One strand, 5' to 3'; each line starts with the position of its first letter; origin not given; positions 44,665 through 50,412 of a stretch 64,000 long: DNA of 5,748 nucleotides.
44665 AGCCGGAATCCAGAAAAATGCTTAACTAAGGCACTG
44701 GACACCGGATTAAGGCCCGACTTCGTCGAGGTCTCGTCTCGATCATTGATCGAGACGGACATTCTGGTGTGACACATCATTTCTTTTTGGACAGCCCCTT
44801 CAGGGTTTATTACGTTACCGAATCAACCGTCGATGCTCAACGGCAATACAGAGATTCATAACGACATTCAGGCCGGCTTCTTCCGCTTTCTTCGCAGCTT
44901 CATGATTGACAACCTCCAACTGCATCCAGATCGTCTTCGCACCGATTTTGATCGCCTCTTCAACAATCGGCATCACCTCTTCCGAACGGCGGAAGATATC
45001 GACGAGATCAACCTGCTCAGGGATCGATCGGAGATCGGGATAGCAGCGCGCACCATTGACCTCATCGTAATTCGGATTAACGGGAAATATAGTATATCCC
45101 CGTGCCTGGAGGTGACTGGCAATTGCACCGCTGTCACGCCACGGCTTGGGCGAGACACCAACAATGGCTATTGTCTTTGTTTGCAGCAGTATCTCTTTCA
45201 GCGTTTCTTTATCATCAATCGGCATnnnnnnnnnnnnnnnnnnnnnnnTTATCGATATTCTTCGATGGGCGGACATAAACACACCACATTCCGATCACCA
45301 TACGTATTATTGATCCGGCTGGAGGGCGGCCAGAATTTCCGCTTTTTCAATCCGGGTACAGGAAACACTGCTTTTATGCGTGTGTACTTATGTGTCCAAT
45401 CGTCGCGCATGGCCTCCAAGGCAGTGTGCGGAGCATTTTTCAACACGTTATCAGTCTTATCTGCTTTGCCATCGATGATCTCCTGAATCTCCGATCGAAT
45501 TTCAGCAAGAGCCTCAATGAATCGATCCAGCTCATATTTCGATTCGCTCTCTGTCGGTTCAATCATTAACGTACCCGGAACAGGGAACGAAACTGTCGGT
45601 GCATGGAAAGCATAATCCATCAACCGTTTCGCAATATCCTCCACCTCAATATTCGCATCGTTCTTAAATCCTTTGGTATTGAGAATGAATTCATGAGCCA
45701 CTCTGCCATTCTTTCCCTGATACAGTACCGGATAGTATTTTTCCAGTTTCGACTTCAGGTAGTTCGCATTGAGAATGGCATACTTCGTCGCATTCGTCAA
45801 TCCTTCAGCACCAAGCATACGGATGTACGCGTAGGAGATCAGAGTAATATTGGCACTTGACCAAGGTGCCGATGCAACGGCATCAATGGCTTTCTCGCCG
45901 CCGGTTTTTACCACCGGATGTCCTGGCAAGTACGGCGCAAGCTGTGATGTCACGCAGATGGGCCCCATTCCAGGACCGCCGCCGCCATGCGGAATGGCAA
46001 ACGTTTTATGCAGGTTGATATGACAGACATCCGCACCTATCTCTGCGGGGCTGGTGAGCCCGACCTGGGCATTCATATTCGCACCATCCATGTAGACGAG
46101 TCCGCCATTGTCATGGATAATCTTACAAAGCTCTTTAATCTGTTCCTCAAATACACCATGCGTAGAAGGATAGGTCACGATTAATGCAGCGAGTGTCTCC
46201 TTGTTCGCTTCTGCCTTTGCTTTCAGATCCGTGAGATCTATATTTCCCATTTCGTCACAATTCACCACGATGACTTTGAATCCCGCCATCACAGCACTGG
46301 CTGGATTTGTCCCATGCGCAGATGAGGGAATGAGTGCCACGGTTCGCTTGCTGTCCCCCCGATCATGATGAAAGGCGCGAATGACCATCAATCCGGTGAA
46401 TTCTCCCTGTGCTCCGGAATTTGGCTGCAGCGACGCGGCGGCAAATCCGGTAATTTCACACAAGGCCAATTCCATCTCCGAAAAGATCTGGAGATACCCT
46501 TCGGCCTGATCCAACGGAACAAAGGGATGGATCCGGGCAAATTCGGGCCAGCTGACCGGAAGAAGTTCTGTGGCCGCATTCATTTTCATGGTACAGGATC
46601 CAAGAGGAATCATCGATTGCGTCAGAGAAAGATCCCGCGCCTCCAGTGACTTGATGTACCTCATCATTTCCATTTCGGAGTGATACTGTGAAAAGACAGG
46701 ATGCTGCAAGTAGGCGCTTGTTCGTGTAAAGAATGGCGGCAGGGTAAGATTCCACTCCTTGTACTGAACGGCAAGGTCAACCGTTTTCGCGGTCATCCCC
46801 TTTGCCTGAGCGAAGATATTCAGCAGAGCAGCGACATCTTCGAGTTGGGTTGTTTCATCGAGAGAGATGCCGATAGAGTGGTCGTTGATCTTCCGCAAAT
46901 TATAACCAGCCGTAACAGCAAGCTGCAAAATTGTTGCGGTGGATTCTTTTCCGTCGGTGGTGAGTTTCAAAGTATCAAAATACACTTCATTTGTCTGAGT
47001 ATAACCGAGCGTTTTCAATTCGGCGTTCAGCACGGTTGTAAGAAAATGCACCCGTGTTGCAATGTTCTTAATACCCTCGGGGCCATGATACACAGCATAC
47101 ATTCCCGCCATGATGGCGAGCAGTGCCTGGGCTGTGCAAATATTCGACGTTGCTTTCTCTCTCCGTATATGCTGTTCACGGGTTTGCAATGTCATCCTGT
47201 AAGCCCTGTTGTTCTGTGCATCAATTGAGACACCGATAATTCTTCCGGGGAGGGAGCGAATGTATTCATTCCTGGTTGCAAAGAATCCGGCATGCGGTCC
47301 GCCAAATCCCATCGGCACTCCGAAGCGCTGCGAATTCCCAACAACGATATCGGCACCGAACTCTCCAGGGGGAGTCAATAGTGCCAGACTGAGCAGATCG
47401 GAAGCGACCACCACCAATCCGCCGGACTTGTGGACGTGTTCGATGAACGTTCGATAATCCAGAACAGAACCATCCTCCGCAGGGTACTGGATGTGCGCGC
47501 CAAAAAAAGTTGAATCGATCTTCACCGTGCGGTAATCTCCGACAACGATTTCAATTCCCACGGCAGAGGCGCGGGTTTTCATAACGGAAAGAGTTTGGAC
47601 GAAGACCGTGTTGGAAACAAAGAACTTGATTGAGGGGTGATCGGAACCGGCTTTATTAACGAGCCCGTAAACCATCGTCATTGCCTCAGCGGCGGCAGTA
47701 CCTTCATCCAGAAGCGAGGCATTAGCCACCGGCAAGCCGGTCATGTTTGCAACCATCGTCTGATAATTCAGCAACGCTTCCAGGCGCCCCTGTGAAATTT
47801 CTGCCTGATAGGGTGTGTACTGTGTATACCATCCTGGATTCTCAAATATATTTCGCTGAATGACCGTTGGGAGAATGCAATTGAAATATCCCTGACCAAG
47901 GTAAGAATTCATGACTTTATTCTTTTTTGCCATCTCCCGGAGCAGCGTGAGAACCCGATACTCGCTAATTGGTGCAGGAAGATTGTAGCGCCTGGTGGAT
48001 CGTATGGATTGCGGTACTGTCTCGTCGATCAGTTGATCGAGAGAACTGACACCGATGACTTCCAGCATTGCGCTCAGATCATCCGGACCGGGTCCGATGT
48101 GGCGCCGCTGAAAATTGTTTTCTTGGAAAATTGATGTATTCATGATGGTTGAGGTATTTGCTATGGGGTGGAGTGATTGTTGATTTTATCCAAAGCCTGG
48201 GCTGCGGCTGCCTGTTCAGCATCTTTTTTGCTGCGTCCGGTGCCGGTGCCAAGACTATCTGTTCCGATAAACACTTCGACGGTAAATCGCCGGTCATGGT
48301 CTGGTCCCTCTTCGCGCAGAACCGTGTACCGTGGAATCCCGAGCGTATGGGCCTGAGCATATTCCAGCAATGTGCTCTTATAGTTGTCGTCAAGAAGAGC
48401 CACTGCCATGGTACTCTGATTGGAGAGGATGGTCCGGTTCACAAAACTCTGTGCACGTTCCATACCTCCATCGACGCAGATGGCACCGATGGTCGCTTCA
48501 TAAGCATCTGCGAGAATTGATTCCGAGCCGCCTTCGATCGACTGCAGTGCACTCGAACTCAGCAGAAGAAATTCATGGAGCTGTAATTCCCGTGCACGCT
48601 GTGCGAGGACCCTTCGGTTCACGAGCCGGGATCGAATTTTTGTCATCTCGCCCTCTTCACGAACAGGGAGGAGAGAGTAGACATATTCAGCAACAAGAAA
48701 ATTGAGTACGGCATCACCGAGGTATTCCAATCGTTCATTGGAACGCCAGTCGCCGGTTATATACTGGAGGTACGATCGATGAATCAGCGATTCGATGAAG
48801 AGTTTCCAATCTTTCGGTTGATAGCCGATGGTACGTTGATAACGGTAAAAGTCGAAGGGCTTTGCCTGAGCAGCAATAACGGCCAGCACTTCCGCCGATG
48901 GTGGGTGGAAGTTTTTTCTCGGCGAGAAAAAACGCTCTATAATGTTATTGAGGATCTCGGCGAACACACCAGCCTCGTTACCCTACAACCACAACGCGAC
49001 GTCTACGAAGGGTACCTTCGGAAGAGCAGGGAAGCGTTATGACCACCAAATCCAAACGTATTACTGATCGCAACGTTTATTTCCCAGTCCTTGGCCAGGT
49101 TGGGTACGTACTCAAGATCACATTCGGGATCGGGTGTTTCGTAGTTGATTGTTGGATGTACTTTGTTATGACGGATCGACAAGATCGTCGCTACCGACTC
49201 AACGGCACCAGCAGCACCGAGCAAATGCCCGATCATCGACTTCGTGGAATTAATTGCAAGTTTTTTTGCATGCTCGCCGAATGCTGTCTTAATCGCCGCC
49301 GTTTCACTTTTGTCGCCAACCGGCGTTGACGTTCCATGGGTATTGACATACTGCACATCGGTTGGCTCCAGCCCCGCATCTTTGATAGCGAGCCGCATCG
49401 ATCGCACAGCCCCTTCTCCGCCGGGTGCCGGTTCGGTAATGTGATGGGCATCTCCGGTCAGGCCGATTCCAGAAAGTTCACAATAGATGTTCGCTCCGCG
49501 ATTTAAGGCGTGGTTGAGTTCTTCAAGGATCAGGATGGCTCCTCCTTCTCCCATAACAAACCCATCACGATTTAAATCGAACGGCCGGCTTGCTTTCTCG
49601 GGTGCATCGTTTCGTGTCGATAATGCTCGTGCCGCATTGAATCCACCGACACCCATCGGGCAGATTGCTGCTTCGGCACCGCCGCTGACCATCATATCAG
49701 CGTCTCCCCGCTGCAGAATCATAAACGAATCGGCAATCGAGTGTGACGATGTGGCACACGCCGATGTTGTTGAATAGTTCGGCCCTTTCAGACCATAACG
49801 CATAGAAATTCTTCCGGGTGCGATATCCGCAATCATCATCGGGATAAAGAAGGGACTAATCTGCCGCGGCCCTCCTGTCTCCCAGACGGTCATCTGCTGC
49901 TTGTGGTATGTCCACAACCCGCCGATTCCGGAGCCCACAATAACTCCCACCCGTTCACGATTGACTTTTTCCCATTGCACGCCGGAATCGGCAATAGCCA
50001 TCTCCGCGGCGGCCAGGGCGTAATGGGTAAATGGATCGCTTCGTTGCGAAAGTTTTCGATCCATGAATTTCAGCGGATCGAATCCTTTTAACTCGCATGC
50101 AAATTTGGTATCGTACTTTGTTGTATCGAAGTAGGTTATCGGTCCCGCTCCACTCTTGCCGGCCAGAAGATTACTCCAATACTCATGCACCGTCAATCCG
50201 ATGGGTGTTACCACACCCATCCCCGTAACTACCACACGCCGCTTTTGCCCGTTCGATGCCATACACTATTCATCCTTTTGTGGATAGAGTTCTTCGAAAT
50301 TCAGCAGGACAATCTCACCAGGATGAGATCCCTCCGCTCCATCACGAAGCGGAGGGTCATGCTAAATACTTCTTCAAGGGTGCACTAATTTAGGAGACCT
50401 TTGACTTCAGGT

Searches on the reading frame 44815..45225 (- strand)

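Call 81: search_protein_families(library=pfam, proteins=[window:44815-45225:-], max_evalue=0.001)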
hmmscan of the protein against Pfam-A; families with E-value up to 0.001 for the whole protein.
window:44815-45225:- (136 aa): 2 families
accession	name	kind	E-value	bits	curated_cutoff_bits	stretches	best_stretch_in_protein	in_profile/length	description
PF13380.12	CoA_binding_2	-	3.5e-41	140.7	22.8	1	17-131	1-115/116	CoA binding domain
PF02629.25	CoA_binding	-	1.8e-06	29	22.3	1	16-101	3-93/97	CoA binding domain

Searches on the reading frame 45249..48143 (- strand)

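Call 82: search_protein_families(library=pfam, proteins=[window:45249-48143:-], max_evalue=0.001)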
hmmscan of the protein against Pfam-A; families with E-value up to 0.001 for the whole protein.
window:45249-48143:- (964 aa): 4 families
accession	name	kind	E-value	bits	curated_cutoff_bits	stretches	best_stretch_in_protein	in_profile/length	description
PF02347.22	GDC-P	-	2.3e-195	650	26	2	13-444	1-429/429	Glycine cleavage system P-protein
PF21478.3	GcvP2_C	-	6.1e-58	194.5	27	1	785-906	1-122/122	Glycine dehydrogenase, C-terminal domain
PF00266.25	Aminotran_5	-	1.3e-06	28.1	21.5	1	598-739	87-221/371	Aminotransferase class-V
PF01212.27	Beta_elim_lyase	-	0.00026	20.8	27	1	552-721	32-207/288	Beta-eliminating lyase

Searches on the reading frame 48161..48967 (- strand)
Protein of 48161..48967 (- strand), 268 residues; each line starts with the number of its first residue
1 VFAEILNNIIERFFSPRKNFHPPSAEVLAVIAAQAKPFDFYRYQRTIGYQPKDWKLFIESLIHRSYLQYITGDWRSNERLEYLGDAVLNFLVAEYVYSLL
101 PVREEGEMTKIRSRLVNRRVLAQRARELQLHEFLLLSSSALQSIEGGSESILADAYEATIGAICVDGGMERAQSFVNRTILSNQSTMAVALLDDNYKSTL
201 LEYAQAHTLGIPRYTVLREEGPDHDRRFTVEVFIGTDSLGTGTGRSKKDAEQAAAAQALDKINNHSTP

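Call 82: search_protein_families(library=pfam, proteins=[window:48161-48967:-], max_evalue=0.001)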
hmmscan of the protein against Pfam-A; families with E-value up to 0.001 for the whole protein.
window:48161-48967:- (268 aa): 5 families
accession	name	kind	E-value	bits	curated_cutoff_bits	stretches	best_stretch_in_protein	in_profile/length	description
PF14622.11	Ribonucleas_3_3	-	7.9e-30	104.1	35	1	55-182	3-126/128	Ribonuclease-III-like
PF00636.31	Ribonuclease_3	-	4.1e-22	79.3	27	1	78-168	1-102/102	Ribonuclease III domain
PF00035.32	dsrm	-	6.5e-18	65.5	23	1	196-261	1-65/66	Double-stranded RNA binding motif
PF14709.13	DND1_DSRM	-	2.9e-06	27.9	25.7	1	198-261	5-78/80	double strand RNA binding domain from DEAD END PROTEIN 1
PF24995.1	DSRM_2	-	4.7e-05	24.2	27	1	199-262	11-77/79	dsRNA binding domain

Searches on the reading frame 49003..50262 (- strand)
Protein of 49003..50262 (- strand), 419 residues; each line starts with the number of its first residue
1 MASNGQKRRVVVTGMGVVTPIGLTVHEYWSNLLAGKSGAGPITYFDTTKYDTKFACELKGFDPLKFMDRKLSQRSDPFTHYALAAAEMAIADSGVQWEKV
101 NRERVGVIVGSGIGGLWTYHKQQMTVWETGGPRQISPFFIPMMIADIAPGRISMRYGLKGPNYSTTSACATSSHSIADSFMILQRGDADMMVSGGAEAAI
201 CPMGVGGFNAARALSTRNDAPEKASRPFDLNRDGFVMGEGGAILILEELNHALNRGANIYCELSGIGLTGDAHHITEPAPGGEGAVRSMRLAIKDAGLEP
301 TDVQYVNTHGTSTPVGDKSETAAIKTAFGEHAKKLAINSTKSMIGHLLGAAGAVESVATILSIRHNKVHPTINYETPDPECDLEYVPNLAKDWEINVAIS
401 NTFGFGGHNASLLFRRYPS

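Call 82: search_protein_families(library=pfam, proteins=[window:49003-50262:-], max_evalue=0.001)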
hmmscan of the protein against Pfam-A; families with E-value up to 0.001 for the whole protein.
window:49003-50262:- (419 aa): 2 families
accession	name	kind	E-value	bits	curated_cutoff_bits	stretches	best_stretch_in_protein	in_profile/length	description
PF00109.32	ketoacyl-synt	-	4e-60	204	20.8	1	8-252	2-252/252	Beta-ketoacyl synthase, N-terminal domain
PF02801.28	Ketoacyl-synt_C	-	5e-40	136.7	20.8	1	260-375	1-119/119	Beta-ketoacyl synthase, C-terminal domain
